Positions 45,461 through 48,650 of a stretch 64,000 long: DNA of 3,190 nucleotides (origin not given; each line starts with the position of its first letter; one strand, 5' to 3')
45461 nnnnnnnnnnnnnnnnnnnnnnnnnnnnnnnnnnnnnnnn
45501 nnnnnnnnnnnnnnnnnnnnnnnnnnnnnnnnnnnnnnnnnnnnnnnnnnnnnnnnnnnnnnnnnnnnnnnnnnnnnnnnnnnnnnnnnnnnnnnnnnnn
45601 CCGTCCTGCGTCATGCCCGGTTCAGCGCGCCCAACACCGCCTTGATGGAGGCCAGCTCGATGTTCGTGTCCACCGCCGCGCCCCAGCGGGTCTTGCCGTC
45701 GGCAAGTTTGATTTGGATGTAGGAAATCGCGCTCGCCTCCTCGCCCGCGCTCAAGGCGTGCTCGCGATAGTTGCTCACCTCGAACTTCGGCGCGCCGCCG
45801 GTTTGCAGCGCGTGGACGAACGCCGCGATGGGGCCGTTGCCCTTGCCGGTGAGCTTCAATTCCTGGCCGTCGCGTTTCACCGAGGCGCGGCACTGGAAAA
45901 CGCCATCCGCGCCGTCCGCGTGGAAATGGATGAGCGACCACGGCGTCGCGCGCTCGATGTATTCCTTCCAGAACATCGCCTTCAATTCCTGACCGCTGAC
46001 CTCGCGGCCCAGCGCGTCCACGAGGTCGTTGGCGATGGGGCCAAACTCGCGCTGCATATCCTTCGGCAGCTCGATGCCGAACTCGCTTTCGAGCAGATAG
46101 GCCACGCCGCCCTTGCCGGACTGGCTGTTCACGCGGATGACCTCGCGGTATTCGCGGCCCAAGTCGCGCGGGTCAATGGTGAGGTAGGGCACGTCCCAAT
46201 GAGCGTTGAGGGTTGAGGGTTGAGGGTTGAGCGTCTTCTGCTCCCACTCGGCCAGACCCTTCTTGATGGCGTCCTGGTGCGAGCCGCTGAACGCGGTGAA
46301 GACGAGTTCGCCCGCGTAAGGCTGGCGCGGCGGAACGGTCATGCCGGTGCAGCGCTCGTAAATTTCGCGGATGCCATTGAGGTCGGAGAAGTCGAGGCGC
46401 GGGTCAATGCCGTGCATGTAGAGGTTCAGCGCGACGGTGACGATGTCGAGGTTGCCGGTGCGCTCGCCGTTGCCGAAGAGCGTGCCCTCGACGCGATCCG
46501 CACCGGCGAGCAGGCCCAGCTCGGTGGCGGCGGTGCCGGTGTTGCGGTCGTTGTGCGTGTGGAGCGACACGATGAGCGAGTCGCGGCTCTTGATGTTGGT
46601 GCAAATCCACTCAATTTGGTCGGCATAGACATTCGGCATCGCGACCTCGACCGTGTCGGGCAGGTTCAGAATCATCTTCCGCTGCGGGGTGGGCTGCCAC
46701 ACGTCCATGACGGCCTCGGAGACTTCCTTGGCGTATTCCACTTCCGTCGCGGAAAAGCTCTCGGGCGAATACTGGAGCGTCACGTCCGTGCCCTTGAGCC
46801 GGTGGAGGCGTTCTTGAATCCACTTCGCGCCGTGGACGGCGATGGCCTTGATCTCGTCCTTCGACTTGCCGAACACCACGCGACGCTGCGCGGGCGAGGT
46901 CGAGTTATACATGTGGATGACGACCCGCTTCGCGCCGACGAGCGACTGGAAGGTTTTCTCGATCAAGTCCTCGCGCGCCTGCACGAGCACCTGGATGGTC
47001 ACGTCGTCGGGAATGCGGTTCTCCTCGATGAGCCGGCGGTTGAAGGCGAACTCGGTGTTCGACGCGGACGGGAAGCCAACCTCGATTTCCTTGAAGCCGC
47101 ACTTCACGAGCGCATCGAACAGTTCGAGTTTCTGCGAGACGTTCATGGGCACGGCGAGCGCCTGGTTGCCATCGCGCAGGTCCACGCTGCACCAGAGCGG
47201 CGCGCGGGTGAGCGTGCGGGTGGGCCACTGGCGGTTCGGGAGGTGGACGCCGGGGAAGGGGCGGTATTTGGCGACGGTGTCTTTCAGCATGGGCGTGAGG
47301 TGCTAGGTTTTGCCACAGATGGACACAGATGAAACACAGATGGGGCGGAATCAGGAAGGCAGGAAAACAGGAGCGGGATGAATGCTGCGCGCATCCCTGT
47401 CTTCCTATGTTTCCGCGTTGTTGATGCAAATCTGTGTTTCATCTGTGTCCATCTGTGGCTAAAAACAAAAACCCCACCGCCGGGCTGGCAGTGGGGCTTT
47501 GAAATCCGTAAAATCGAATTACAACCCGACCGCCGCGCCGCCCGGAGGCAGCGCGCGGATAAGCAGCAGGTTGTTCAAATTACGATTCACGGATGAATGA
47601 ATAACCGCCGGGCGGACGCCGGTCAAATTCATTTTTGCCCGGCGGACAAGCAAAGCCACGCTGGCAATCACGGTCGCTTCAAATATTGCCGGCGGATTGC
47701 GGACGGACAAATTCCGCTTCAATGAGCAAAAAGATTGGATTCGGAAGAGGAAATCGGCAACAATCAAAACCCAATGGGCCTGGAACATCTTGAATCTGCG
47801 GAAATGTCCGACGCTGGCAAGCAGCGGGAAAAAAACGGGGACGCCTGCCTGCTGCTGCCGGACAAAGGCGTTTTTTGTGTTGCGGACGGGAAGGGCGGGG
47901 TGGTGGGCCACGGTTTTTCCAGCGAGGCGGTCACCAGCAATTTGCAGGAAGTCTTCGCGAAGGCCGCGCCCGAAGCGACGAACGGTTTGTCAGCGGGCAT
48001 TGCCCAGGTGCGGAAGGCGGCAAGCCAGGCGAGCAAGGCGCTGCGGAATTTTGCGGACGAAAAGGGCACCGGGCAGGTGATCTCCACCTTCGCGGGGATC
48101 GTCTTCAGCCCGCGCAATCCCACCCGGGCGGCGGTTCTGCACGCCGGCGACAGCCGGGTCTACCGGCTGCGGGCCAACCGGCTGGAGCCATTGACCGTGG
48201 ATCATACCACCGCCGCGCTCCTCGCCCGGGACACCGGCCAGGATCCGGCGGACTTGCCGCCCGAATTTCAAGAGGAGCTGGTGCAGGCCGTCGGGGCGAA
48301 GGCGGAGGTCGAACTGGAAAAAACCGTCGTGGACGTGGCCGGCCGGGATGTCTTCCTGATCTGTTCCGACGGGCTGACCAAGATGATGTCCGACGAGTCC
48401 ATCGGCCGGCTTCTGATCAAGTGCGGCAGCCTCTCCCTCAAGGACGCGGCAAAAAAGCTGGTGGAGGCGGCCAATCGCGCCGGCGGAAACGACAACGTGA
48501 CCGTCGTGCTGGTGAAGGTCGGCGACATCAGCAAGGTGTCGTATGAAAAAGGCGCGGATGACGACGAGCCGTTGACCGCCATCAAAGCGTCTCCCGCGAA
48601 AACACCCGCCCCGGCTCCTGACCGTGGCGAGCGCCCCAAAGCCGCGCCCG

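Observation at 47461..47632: Leucine-codon leader ORF plus terminator/antiterminator upstream of leuA: candidate ribosome-mediated attenuator in a PVC-type genome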

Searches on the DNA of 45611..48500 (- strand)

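Call 3: search_rna_families(source=window, start=46500, end=48500, threshold=evalue, max_evalue=10, show_alignments=3)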
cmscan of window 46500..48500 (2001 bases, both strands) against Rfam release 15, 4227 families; matches with E-value up to 10: 5.
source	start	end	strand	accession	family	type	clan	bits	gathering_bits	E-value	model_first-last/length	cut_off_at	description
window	47464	47559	-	RF02837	anti-hemB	Gene; sRNA;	-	22.1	49.5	0.026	1-81/81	no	Burkholderia RNA 7 (anti-hemB)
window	47344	47417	+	RF03964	mir-H1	Gene; miRNA;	-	19.3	97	5.8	1-85/85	no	mir-H1 microRNA precursor family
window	47459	47575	-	RF01772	rnk_pseudo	Cis-reg; leader;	-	18.5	55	4.7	1-108/108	no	Pseudomonas rnk leader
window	47344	47417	-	RF03964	mir-H1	Gene; miRNA;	-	18.4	97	9.6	1-85/85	no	mir-H1 microRNA precursor family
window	47463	47512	-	RF02399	NsiR1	Gene; sRNA;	-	17.6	39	2.4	1-60/60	no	Nitrogen stress-induced RNA 1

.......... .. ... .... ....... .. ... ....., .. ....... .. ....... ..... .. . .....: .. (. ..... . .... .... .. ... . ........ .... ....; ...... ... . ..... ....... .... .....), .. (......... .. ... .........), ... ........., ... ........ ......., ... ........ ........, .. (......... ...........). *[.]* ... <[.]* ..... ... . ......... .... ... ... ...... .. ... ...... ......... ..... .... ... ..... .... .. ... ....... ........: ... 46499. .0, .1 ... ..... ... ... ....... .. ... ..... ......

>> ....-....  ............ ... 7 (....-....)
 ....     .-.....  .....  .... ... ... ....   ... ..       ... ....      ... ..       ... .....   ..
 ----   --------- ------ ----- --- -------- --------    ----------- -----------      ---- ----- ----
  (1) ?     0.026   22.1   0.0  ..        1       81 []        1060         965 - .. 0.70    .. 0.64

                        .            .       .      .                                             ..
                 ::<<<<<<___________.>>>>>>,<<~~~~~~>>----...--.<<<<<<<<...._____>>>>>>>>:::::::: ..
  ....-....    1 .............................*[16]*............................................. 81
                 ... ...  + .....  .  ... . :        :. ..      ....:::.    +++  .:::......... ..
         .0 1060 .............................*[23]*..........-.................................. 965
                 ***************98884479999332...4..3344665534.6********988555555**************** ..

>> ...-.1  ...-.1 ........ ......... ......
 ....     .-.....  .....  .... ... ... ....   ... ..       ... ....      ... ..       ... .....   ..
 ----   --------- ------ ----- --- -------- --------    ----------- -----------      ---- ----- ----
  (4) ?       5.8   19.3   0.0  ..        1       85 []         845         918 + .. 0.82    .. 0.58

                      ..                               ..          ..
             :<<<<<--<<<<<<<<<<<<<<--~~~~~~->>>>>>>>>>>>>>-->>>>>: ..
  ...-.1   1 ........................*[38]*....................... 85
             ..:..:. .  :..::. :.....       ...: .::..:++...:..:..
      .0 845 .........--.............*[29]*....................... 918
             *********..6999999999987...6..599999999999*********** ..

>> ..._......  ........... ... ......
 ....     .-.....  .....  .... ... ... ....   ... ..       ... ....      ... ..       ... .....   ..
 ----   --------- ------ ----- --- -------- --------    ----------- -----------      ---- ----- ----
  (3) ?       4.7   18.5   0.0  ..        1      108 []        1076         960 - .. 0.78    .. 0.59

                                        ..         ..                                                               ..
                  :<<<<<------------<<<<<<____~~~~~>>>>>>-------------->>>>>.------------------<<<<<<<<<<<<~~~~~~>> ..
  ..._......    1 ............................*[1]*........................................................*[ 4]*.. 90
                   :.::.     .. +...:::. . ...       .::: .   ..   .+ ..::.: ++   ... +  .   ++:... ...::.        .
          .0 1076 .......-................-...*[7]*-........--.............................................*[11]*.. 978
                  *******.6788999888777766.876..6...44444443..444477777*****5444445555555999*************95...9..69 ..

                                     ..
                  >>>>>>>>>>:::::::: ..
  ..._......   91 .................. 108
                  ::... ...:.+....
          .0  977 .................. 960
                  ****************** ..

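Call 40: search_rna_families(sources=[L049, L076, L072, L013, L004, L037, L038, L055, L008, L033, L016, L056, L079, L039, L025], threshold=gathering)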
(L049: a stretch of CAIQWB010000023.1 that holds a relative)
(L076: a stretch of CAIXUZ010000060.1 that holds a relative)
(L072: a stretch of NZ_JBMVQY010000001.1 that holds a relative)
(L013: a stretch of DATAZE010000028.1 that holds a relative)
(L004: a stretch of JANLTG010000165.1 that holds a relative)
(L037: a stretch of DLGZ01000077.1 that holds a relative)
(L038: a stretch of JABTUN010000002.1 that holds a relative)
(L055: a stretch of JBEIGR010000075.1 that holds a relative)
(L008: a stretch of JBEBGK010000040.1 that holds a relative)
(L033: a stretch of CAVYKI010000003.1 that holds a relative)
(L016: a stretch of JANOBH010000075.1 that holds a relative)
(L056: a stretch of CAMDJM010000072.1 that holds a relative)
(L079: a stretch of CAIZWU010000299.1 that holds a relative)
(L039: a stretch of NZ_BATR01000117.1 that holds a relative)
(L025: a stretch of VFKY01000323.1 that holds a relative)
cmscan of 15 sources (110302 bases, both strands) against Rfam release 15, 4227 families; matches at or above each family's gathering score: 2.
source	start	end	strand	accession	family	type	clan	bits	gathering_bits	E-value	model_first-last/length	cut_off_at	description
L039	1571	1643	-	RF00005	tRNA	Gene; tRNA;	CL00001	68.6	29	1.3e-12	1-71/71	no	tRNA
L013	2616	2661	+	RF01687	Acido-Lenti-1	Gene; sRNA;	-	42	37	6.8e-06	1-46/46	no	Acido-Lenti-1 RNA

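Call 69: build_rna_model(alignment_id=A3)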
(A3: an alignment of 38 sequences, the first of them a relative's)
Model R1 built from alignment A3 (38 sequences, 162 columns); structure: RNAalifold consensus.
model positions 126; base pairs 25; branch points 1; effective number of sequences 2.2; information 0.59 bits per position. Calibrated on 0.2 Mb of random sequence (short: E-values are rough).
structure used (alignment columns):
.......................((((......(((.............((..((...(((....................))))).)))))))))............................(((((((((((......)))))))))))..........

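Call 70: search_with_rna_model(model_id=R1, sources=[window, L001, L002, L003, L004, L005, L006, L007, L008, L009, L010, L011, L012, L013, L014, L015, L016, L017, L018, L019, L020, L021, L022, L023, L024, L025, L026, L027, L028, L029, L030, L031, L032, L033, L034, L035, L036, L037, L038, L039, L040, L041, L042, L043, L044, L045, L046, L047, L048, L049, L050, L051, L052, L053, L054, L055, L056, L057, L058, L059, L060, L061, L062, L063, L064, L065, L066, L067, L068, L069, L070, L071, L072, L073, L074, L075, L076, L077, L078, L079, L080], max_evalue=1)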
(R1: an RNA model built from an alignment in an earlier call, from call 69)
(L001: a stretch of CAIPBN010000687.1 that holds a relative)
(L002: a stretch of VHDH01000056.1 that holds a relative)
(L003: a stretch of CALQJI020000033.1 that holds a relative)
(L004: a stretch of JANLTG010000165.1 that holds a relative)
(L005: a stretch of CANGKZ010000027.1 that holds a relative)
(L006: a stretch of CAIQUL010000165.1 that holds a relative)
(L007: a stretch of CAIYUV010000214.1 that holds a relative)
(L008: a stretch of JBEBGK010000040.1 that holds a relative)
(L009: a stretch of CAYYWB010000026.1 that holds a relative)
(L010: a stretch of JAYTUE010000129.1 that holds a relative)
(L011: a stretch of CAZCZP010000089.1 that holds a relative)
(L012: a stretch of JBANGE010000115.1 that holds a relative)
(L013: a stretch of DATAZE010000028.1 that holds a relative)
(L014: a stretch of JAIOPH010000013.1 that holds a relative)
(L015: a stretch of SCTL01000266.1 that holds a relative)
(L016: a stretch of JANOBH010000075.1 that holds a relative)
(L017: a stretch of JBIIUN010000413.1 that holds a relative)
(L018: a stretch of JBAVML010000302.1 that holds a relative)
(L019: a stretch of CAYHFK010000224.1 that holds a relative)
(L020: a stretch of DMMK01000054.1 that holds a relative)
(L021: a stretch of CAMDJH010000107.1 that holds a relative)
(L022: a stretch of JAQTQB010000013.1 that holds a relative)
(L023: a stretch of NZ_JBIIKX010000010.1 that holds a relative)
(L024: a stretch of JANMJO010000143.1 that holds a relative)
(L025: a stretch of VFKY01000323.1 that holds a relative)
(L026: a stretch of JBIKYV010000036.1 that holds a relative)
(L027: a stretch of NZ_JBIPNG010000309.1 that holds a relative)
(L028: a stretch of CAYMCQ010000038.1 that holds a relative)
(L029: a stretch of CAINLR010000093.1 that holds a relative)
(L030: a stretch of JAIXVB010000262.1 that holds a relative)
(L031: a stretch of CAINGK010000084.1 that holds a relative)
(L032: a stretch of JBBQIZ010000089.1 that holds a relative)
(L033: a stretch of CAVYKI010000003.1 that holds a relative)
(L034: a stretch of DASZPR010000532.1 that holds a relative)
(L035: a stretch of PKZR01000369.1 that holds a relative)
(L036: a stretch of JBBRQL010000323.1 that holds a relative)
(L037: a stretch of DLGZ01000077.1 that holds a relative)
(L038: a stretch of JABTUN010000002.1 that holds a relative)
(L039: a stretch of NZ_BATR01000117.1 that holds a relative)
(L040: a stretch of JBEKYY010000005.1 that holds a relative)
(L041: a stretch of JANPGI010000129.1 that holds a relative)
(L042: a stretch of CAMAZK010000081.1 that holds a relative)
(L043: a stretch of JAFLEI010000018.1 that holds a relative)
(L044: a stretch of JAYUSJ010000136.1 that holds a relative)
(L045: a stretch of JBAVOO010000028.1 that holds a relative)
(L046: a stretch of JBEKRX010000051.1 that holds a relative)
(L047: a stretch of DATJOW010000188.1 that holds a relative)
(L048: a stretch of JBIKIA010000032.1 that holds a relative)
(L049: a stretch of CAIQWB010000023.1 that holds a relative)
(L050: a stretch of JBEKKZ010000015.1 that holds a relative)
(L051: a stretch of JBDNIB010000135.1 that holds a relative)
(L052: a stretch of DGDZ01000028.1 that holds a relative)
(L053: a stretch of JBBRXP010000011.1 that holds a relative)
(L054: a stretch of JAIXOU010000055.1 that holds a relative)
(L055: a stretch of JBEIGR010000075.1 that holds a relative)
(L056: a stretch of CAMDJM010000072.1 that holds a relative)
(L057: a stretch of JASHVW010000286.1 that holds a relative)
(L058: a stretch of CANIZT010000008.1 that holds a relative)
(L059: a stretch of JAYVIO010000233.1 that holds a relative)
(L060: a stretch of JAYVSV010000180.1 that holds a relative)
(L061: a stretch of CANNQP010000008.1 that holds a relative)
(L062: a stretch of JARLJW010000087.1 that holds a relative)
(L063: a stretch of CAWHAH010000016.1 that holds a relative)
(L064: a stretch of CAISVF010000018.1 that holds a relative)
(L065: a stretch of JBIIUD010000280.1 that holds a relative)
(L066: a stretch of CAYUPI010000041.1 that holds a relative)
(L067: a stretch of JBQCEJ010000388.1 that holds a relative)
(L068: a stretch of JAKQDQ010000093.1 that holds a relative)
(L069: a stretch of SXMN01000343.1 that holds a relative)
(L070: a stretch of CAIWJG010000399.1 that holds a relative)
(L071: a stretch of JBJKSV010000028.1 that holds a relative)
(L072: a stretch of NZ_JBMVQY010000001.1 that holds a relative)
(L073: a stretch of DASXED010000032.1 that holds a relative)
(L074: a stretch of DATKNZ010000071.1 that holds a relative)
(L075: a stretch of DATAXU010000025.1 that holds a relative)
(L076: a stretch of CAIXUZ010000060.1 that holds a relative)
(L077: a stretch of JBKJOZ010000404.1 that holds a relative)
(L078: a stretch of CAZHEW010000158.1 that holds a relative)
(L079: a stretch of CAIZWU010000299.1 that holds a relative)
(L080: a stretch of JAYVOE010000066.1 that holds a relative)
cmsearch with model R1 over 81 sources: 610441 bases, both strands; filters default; matches with E-value up to 1: 90.
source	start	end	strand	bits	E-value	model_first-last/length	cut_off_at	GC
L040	2772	2899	+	130.9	7.5e-36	1-126/126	no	0.52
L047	1118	1245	+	129.7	1.7e-35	1-126/126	no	0.55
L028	2744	2867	+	127.2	9.4e-35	1-126/126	no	0.53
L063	2792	2919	+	126.9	1.2e-34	1-126/126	no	0.55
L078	2021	2147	+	122.6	2.3e-33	1-126/126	no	0.57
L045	2692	2819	+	122.5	2.5e-33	1-126/126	no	0.55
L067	2840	2963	+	122.5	2.5e-33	1-126/126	no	0.53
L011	2713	2837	+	121.9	3.8e-33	1-126/126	no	0.58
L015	2694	2820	+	120.9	7.3e-33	1-126/126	no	0.57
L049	2836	2957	+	120.8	7.9e-33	1-126/126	no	0.51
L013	2756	2884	+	118.6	3.8e-32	1-126/126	no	0.51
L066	2832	2960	+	118.1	5.1e-32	1-126/126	no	0.53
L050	2688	2812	+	117.6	7.6e-32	1-126/126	no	0.52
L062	2826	2951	+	116.2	1.9e-31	1-126/126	no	0.52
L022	2796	2917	+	115.8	2.5e-31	1-126/126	no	0.59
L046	2835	2960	+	115.4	3.4e-31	1-126/126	no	0.56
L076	2842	2961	+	115.1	4.2e-31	1-126/126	no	0.53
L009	2836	2958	+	115.1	4.2e-31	1-126/126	no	0.54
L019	2742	2871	+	114.2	7.6e-31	1-126/126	no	0.56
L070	157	283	+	113.6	1.2e-30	1-126/126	no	0.57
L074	2834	2960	+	113.4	1.4e-30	1-126/126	no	0.59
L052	2871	2993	+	111.5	4.9e-30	1-126/126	no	0.57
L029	2837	2957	+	110.3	1.2e-29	1-126/126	no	0.47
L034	2834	2961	+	109.3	2.3e-29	1-126/126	no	0.49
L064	2837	2958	+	108.9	3e-29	1-126/126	no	0.46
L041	2789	2916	+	108.4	4.4e-29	1-126/126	no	0.51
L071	2834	2960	+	106.7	1.3e-28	1-126/126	no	0.57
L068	2838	2963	+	101.4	5.6e-27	1-126/126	no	0.6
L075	2822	2953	+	97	1.1e-25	1-126/126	no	0.48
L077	669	795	+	95.4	3.5e-25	1-126/126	no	0.46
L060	2781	2907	+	91.3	5.9e-24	1-126/126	no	0.45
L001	2756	2883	+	90.6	9.4e-24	1-126/126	no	0.59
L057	1429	1556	+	89.9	1.5e-23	1-126/126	no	0.52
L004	2821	2948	+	86.9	1.2e-22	1-126/126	no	0.57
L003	2707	2834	+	79.6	2e-20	1-126/126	no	0.59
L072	2826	2958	+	77.1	1.1e-19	1-126/126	no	0.66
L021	1651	1778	+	66.6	1.6e-16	1-126/126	no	0.58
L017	1870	2000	+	65.9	2.6e-16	1-126/126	no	0.6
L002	2782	2910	+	65.8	2.7e-16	1-126/126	no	0.57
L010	328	454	+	65.6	3.1e-16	1-126/126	no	0.58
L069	1828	1963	+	61.1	7.3e-15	1-126/126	no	0.55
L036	1840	1970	+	51.4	6e-12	1-126/126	no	0.71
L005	2803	2929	+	51.4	6e-12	1-126/126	no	0.57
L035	1656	1783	+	46.3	2e-10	1-126/126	no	0.52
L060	2864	2986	-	39.3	2.5e-08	1-126/126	no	0.39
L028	2823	2904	-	34.8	5.9e-07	1-126/126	no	0.44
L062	2908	3006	-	33.5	1.4e-06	1-126/126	no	0.48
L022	2873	3002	-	30.5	1.2e-05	1-126/126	no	0.45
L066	2915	3048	-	29.5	2.2e-05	1-126/126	no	0.52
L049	2913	3021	-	29.5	2.3e-05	1-126/126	no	0.48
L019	2827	2964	-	29.2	2.8e-05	1-126/126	no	0.51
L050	2769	2850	-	29.1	3e-05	1-126/126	no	0.41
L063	2876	2983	-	28.5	4.4e-05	1-126/126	no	0.46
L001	2839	2962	-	25.2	0.00043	1-126/126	no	0.59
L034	2926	2956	-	24.8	0.0006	87-117/126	no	0.61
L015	2777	2849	-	24.3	0.00081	1-126/126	no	0.45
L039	4570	4704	+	24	0.001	1-126/126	no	0.56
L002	2864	2985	-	23.8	0.0012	1-126/126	no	0.5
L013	2848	2879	-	23.3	0.0016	87-117/126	no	0.59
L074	2924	2953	-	23.1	0.0019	89-117/126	no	0.7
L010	419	449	-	22.7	0.0025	87-117/126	no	0.68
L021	1733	1855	-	22.6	0.0026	1-126/126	no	0.54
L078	2111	2148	-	22.3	0.0032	81-117/126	no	0.61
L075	2908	2999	-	22.1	0.0037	1-126/126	no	0.47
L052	2959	2984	-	22.1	0.0037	91-117/126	no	0.69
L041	2872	2970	-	22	0.0042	1-126/126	no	0.43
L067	2919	3020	-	21.3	0.0064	1-126/126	no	0.48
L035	1740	1811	-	21.3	0.0064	1-126/126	no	0.43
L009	2915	3006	-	21.1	0.0076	1-126/126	no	0.51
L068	2920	3021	-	20.9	0.0085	1-126/126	no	0.52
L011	2803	2832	-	20.5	0.011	87-117/126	no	0.6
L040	2865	2892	-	19.8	0.019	89-117/126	no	0.71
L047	1211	1241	-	19.8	0.019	86-117/126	no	0.61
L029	2913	3006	-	19.7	0.019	1-126/126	no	0.47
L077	751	841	-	19.4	0.025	1-126/126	no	0.44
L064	2923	2953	-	19.3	0.026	87-117/126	no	0.48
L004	2912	2951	-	19.1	0.031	79-117/126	no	0.6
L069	1917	2065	-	18.8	0.038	1-126/126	no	0.51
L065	1276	1347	+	18.2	0.057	1-126/126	no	0.53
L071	2925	2950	-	17.8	0.076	92-116/126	no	0.69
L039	1101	1179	+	17.8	0.076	1-126/126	no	0.48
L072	2924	2948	-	17.7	0.082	92-116/126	no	0.88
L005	2895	2918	-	16.8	0.15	93-115/126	no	0.88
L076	2927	2956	-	16.7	0.15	87-117/126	no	0.6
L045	2776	2860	-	16.7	0.16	1-126/126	no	0.46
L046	2926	2955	-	16.3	0.21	87-117/126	no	0.67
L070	247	284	-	16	0.26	81-117/126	no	0.55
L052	5463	5559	+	14.8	0.58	1-126/126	no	0.62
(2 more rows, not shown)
